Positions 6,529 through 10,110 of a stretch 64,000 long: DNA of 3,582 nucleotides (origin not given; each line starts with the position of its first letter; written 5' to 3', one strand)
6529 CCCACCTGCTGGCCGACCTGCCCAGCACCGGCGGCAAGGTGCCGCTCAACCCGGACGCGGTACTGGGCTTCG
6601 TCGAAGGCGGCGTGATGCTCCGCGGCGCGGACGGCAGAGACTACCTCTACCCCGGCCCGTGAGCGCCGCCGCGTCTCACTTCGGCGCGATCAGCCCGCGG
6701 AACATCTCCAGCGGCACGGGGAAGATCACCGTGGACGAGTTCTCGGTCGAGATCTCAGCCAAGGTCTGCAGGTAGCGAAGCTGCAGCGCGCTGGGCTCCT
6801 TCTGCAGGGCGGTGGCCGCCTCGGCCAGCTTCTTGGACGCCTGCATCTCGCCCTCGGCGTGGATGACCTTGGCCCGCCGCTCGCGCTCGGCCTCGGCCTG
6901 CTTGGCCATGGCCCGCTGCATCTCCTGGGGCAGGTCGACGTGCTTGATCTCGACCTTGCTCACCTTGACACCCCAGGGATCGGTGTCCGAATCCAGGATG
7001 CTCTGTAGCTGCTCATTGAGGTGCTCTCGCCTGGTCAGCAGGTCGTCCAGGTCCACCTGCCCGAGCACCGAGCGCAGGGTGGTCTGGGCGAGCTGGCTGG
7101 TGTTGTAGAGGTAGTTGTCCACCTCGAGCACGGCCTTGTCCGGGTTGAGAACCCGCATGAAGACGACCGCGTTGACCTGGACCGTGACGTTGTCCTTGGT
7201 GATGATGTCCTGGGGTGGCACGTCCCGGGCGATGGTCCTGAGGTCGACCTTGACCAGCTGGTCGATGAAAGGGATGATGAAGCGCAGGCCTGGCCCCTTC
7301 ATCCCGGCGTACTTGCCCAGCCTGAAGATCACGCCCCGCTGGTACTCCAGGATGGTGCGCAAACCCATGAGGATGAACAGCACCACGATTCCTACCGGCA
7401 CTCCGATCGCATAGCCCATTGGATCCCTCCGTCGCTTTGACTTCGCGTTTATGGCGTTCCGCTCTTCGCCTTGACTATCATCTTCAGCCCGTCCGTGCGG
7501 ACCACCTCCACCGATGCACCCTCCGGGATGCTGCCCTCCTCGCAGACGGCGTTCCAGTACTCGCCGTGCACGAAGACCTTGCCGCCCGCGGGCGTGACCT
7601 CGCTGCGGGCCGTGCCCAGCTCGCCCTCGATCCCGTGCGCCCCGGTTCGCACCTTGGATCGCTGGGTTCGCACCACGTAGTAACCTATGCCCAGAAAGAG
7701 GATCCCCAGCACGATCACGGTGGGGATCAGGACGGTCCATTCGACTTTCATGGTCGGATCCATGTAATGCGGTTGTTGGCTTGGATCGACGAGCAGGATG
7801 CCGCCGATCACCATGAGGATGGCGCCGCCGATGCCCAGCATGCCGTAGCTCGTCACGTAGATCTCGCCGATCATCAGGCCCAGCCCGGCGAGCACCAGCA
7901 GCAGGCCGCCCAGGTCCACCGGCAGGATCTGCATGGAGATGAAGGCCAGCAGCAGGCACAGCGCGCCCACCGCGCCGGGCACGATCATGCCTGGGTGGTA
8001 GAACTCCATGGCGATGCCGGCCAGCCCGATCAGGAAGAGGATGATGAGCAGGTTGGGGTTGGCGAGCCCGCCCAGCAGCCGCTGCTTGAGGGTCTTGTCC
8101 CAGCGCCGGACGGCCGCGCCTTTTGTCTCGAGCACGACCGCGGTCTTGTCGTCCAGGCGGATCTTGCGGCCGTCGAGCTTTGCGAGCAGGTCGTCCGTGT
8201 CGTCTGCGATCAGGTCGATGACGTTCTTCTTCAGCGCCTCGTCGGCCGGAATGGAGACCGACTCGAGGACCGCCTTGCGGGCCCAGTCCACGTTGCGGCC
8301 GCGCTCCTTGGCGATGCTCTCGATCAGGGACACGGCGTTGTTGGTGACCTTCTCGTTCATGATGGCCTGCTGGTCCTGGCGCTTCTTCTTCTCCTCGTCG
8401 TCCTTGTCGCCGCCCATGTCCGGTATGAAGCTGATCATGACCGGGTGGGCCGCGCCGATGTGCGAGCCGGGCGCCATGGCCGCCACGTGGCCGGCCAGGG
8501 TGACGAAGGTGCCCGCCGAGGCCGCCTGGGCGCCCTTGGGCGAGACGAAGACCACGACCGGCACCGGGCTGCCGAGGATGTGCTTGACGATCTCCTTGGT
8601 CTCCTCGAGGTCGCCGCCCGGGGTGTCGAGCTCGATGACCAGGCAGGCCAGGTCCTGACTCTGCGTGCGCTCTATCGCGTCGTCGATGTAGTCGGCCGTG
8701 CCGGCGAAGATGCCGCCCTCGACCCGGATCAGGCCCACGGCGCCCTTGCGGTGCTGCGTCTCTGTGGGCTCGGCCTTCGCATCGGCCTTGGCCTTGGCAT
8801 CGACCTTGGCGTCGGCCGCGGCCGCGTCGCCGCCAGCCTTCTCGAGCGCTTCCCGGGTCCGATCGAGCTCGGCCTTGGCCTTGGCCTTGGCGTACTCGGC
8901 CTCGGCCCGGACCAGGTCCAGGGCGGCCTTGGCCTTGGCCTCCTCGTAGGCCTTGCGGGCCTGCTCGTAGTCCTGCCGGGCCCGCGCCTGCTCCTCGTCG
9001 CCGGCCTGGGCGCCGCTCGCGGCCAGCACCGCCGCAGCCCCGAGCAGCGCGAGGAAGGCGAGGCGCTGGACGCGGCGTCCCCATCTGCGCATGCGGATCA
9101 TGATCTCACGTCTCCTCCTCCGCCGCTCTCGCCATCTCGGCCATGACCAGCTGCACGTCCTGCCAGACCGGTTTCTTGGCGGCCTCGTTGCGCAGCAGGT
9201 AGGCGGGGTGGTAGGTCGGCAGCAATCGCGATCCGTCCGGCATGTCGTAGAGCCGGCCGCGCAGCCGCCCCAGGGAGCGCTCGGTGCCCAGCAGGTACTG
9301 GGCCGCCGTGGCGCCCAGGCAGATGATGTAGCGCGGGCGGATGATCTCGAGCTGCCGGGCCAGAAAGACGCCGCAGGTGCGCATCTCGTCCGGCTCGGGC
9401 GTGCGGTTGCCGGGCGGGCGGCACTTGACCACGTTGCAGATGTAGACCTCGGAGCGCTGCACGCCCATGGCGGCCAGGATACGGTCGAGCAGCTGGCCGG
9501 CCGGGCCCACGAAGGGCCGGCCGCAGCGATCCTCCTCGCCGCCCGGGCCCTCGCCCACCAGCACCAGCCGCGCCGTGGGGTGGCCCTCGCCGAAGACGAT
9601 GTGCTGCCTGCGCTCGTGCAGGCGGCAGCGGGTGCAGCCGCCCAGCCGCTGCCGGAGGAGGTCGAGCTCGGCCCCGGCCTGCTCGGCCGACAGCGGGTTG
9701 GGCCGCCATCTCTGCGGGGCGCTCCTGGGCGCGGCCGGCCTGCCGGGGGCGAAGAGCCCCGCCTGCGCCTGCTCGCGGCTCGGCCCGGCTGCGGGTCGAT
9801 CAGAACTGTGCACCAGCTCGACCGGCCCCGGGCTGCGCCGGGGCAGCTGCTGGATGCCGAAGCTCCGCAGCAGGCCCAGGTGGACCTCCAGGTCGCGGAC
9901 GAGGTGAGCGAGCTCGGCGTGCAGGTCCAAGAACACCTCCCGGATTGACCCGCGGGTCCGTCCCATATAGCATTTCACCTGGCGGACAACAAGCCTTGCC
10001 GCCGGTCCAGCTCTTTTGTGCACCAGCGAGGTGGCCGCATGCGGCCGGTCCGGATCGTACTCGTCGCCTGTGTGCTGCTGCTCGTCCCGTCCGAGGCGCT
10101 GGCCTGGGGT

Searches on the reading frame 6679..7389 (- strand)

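Call 42: search_protein_families(library=pfam, proteins=[window:6679-7389:-], max_evalue=0.00001)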
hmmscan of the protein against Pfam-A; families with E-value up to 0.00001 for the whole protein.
window:6679-7389:- (237 aa): 2 families
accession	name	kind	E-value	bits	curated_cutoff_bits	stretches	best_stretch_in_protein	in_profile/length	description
PF01145.31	Band_7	-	1.8e-44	152.4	23.6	1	12-181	2-175/176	SPFH domain / Band 7 family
PF13421.11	Band_7_1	-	5.4e-06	26.6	24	1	96-166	136-208/211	SPFH domain-Band 7 family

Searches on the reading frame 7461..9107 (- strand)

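Call 42: search_protein_families(library=pfam, proteins=[window:7461-9107:-], max_evalue=0.00001)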
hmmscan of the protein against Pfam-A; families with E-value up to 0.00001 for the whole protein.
window:7461-9107:- (549 aa): 3 families
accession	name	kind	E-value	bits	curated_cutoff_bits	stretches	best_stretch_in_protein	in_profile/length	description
PF24961.1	NfeD_membrane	-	1e-23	84.1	26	1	353-474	2-116/119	NfeD integral membrane domain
PF25145.1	NfeD1b_N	-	1.2e-15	58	40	1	124-308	2-176/189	NfeD1b, N-terminal domain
PF01957.25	NfeD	-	8.6e-14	51.9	29.1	1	492-546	3-56/57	NfeD-like C-terminal, partner-binding domain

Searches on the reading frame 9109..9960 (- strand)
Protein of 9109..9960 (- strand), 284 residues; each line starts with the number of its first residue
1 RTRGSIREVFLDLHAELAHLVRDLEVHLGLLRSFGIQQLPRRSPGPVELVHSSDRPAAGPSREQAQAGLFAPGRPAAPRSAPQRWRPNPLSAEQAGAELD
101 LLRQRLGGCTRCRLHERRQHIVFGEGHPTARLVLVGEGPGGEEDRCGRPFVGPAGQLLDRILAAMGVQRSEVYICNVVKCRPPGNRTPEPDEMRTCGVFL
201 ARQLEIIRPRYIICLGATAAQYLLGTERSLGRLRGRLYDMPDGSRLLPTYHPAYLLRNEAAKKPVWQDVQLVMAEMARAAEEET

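Call 42: search_protein_families(library=pfam, proteins=[window:9109-9960:-], max_evalue=0.00001)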
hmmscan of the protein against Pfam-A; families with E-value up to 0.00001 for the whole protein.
window:9109-9960:- (284 aa): 1 family
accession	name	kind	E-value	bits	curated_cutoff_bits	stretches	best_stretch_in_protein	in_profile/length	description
PF03167.25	UDG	-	1.6e-39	135.6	24.3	1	123-269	1-140/141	Uracil DNA glycosylase superfamily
